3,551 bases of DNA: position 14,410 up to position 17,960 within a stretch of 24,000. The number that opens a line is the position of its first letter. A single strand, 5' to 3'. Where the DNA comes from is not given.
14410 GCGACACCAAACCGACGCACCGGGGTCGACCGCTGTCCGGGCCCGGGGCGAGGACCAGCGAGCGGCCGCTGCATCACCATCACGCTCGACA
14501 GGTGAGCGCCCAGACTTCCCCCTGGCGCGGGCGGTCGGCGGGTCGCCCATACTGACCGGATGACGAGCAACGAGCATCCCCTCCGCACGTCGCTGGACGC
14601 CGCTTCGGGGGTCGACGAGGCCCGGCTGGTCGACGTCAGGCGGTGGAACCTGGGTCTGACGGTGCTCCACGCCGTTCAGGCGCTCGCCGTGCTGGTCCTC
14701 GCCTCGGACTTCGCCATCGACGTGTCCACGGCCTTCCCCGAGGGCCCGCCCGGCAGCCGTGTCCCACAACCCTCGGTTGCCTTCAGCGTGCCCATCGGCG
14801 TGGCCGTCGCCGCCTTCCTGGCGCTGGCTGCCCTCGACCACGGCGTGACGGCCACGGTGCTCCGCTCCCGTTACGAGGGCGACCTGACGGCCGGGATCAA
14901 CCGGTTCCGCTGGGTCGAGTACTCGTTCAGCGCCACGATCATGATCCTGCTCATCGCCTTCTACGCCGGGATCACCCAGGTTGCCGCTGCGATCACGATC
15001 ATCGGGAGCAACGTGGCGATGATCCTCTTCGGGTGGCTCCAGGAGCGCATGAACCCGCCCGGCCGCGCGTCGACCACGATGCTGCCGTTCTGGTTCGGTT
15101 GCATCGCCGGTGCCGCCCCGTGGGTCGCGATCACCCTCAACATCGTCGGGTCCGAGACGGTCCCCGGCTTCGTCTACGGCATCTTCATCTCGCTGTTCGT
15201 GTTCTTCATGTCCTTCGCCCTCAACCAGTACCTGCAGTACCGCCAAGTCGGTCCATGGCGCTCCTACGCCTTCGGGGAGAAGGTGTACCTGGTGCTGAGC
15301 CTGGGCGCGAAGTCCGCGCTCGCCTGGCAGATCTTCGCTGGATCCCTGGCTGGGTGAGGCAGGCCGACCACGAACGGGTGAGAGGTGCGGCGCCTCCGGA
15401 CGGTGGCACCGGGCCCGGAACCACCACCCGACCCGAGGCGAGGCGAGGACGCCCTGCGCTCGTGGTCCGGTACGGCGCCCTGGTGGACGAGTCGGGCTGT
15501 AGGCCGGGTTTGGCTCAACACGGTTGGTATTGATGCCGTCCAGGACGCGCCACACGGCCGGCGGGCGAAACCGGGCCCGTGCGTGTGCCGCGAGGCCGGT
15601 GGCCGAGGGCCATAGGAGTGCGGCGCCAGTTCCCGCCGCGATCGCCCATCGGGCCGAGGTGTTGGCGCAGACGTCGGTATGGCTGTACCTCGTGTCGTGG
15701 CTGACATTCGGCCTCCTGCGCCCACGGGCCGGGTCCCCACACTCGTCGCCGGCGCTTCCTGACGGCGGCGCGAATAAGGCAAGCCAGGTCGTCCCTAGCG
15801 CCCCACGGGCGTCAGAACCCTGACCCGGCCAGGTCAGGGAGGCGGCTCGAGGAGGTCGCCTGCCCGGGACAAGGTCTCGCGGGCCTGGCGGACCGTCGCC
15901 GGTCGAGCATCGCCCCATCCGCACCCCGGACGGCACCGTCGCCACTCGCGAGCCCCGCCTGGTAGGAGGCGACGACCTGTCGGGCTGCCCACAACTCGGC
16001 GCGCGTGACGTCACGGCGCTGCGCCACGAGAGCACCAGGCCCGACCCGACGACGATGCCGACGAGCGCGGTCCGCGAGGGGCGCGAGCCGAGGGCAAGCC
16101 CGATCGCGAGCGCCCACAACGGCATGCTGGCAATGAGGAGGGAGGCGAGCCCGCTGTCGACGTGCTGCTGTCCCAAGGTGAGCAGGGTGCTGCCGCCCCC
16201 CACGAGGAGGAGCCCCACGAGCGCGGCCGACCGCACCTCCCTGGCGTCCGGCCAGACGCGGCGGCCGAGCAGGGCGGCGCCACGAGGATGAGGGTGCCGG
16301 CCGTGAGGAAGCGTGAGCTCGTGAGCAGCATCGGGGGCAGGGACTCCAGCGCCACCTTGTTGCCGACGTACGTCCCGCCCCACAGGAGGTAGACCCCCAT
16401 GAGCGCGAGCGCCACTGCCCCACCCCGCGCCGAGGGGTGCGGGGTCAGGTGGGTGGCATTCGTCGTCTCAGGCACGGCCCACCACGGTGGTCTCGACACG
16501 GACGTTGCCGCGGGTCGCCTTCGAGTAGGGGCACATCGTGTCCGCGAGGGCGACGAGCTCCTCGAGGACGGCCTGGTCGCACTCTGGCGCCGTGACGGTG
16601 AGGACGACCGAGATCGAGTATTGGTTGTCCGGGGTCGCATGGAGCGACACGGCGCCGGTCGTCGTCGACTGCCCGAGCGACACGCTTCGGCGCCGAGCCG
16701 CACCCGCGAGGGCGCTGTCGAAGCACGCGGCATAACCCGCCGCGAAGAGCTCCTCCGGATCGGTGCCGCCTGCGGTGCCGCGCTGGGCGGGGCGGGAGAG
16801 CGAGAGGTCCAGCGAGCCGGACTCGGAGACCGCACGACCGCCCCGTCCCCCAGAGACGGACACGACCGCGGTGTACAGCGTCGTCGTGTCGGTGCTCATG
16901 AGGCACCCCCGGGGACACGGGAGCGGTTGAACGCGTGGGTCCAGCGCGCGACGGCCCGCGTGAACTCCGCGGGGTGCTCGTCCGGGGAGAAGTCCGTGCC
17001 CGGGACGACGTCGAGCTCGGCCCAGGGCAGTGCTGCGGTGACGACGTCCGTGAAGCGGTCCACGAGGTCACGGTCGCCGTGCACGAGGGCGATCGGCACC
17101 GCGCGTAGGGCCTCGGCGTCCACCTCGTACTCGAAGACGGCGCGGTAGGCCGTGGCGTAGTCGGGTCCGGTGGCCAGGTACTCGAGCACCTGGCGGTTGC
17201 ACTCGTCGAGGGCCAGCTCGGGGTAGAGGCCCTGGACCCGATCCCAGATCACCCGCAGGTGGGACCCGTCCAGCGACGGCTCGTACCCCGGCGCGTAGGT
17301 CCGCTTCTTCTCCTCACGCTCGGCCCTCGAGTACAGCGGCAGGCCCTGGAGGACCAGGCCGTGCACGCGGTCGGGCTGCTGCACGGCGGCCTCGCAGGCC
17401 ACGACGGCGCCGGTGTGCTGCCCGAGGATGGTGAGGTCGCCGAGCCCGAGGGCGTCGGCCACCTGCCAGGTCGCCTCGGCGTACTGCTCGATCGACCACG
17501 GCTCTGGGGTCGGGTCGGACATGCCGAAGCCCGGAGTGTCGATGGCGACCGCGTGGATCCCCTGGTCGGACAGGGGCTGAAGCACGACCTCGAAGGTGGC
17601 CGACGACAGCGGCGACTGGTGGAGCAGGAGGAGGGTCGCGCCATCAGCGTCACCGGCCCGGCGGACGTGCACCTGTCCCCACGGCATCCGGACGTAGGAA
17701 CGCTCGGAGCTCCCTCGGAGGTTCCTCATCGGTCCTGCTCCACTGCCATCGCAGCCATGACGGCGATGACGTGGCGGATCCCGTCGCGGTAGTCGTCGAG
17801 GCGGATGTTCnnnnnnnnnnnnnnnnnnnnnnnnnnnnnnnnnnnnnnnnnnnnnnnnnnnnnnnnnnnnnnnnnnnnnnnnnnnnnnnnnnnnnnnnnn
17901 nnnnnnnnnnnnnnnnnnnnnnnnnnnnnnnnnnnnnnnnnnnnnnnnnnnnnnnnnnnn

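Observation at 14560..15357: Intact heliorhodopsin with complete retinal pocket but no retinal/carotenoid genes nearby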

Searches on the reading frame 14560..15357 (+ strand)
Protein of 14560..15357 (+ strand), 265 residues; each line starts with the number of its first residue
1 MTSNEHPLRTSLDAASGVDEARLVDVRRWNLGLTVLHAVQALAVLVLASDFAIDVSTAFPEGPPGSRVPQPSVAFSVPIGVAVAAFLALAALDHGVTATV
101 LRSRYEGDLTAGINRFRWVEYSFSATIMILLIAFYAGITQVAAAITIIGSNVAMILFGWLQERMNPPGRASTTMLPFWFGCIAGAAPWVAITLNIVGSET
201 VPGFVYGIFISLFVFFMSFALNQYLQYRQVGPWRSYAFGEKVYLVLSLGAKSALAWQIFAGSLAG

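Call 4: search_protein_families(library=pfam, proteins=[window:14560-15354:+], max_evalue=1)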
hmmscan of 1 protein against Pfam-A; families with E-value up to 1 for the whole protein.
window:14560-15354:+ (265 aa): 1 family
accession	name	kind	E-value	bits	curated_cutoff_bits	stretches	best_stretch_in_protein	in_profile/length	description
PF18761.7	Heliorhodopsin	-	1.2e-99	333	26.7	1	27-263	2-242/242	Heliorhodopsin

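Call 5: search_solved_structures(query=window:14560-15354:+, max_evalue=1, show_alignments=3)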
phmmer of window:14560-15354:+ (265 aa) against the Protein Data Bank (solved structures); distinct sequences matched with E-value up to 1: 6.
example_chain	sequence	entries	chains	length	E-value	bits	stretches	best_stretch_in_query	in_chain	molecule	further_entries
9ljj_A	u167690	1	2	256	1.7e-69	237.5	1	26-263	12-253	Heliorhodopsin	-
6su3_X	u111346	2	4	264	1.9e-69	237.4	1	26-263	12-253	48C12 heliorhodopsin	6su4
6uh3_A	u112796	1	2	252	2.2e-69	237.2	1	26-263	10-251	Heliorhodopsin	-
6is6_A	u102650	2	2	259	5.7e-52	180.1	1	27-263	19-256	heliorhodopsin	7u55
7clj_A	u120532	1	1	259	1.3e-51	178.9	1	27-263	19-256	heliorhodopsin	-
9vfc_A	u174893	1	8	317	4.2e-42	147.7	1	27-261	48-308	heliorhodopsin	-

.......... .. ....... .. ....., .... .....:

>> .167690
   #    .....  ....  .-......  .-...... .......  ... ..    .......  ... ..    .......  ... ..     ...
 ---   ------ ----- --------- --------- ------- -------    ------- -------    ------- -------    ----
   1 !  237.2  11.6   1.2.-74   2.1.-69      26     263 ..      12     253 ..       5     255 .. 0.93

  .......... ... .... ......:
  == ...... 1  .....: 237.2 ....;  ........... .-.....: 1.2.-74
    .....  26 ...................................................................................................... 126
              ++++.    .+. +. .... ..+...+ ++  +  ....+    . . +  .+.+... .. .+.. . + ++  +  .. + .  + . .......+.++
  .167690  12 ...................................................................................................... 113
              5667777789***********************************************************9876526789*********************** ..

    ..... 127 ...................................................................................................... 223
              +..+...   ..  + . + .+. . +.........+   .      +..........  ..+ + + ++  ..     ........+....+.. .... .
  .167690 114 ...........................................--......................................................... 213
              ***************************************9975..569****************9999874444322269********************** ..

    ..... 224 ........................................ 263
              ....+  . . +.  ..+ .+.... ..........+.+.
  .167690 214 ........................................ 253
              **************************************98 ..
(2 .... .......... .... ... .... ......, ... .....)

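Call 6: search_protein_families(library=ncbifam, proteins=[window:14560-15354:+], max_evalue=1)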
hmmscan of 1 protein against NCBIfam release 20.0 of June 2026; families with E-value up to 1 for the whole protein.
window:14560-15354:+ (265 aa): 1 family
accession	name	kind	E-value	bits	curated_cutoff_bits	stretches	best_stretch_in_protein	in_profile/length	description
NF038020.1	HeR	equivalog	3.7e-82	275.5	100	1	26-263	1-244/244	heliorhodopsin HeR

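Call 15: find_related_loci(query=window:14560-15354:+, collection=genome_contigs, flank=10000)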
Query window:14560-15354:+ (265 aa) in genome_contigs; peptide patterns used: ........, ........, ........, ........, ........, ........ (x = any residue, [..] = any of these).
599 stretches matched a pattern (row limit reached: there are more); 506 encode a relative of the query (tblastn E <= 1e-3); the best 80 are kept; 80 distinct loci.
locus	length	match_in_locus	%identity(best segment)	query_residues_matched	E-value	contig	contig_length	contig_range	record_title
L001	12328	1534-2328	85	1-265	2e-143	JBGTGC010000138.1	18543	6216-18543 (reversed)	MAG: Dermatophilaceae bacterium isolate JTS-RE206 k141_9550769, whole genome shotgun sequence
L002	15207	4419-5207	78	3-265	3e-137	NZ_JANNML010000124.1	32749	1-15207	MAG: Nocardioides sp. isolate SOY_35_metabat.56 SOY_35_k141_1673563, whole genome shotgun sequence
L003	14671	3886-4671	76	3-264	4e-133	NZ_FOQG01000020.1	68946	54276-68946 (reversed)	Nocardioides psychrotolerans strain CGMCC 1.11156, whole genome shotgun sequence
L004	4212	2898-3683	77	3-264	7e-131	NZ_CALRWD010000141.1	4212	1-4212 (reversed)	MAG: Nocardioides psychrotolerans isolate JJ-ME644-99-1-m1-bin334 JJ-ME644-99-C670, whole genome shotgun sequence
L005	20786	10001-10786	72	5-265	5e-122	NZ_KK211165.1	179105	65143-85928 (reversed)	Nocardioides sp. URHA0020 N542DRAFT_scaffold00010.10, whole genome shotgun sequence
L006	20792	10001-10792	73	5-264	8e-122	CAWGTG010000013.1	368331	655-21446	MAG: uncultured Actinomycetota bacterium isolate MFD04212.bin.2.2 genome assembly, contig: contig_380, whole genome shot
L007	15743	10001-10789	70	1-263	7e-122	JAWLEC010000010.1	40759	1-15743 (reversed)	MAG: Ilumatobacteraceae bacterium isolate 20BLK6-1.bin.41 NODE_744_length_40759_cov_5.413133, whole genome shotgun seque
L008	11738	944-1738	70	1-265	1e-120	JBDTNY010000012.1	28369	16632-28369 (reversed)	MAG: Actinomycetota bacterium isolate cluster3_bin.161 NODE_5098_length_28369_cov_8.607438, whole genome shotgun sequenc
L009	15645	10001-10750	72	15-264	7e-120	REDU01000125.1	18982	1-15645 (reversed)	MAG: Ilumatobacter sp. isolate GEM2.Bin45 NODE_3584_length_18982_cov_30.6249, whole genome shotgun sequence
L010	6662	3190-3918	74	22-264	6e-118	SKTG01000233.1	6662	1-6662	MAG: Nitriliruptoraceae bacterium isolate CSSed162cmA_554 CSSed16-2cmA-53304, whole genome shotgun sequence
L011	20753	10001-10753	72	15-265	7e-118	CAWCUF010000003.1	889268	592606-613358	MAG: uncultured Actinomycetes bacterium isolate MFD01721.bin.1.25 genome assembly, contig: contig_15189, whole genome sh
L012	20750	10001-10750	70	15-264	3e-117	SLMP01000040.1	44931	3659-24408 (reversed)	MAG: Nitriliruptoraceae bacterium isolate CSSed165cm_363R1 CSSed16-5cm-856, whole genome shotgun sequence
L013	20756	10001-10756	70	13-264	8e-117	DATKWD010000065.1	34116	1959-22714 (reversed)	MAG TPA_asm: Acidimicrobiales bacterium isolate SMAG_U14153 k141_4223555, whole genome shotgun sequence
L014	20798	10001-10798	68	3-264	3e-116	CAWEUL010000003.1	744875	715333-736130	MAG: uncultured Actinomycetota bacterium isolate MFD05684.bin.1.343 genome assembly, contig: contig_13764, whole genome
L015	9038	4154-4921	68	9-264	1e-115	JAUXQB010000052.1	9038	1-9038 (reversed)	MAG: Actinomycetota bacterium isolate C12_concoct.bin.167 C12_k141_289312, whole genome shotgun sequence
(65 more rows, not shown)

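Call 19: find_encoding_contigs(protein=window:14560-15357:+, flank=10000, max_places=6)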
Protein window:14560-15357:+ (265 aa): no gene with exactly this product is on record in the collection.

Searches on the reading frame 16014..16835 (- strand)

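Call 10: search_protein_families(library=pfam, proteins=[window:16014-16835:-], max_evalue=0.01)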
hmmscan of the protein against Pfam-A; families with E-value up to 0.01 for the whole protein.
window:16014-16835:- (274 aa): 1 family
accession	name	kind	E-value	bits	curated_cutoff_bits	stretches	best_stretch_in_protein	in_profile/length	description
PF00892.27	EamA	-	0.00041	21.1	28.2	1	142-185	4-47/135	EamA-like transporter family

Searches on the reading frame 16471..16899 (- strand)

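Call 10: search_protein_families(library=pfam, proteins=[window:16471-16899:-], max_evalue=0.01)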
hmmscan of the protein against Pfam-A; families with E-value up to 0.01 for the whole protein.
window:16471-16899:- (143 aa): 1 family
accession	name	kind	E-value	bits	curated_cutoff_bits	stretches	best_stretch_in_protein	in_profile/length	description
PF02566.24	OsmC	-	2.8e-15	57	27.5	1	41-137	1-99/100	OsmC-like protein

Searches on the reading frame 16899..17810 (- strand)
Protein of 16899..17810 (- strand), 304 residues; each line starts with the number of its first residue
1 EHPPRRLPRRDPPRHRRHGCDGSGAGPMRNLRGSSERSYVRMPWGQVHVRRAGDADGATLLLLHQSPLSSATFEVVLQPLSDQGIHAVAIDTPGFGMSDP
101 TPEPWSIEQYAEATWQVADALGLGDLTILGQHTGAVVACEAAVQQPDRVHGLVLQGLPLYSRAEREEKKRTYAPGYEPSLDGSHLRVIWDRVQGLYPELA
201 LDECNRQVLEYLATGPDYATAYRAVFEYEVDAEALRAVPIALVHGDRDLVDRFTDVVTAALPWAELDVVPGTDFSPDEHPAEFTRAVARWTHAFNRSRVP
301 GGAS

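Call 10: search_protein_families(library=pfam, proteins=[window:16899-17810:-], max_evalue=0.01)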
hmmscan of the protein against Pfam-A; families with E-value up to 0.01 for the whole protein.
window:16899-17810:- (304 aa): 4 families
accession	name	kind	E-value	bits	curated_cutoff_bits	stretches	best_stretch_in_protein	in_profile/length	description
PF00561.26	Abhydrolase_1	-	1.5e-13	51.5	25.8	1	59-157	2-102/245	alpha/beta hydrolase fold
PF12697.13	Abhydrolase_6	-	5.3e-09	37.5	26.3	1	61-285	2-216/217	Alpha/beta hydrolase family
PF12146.15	Hydrolase_4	-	4.1e-08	33.2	27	1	58-156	5-108/239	Serine aminopeptidase, S33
PF03096.20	Ndr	-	5.4e-05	22.5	23.3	1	88-154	59-129/283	Ndr family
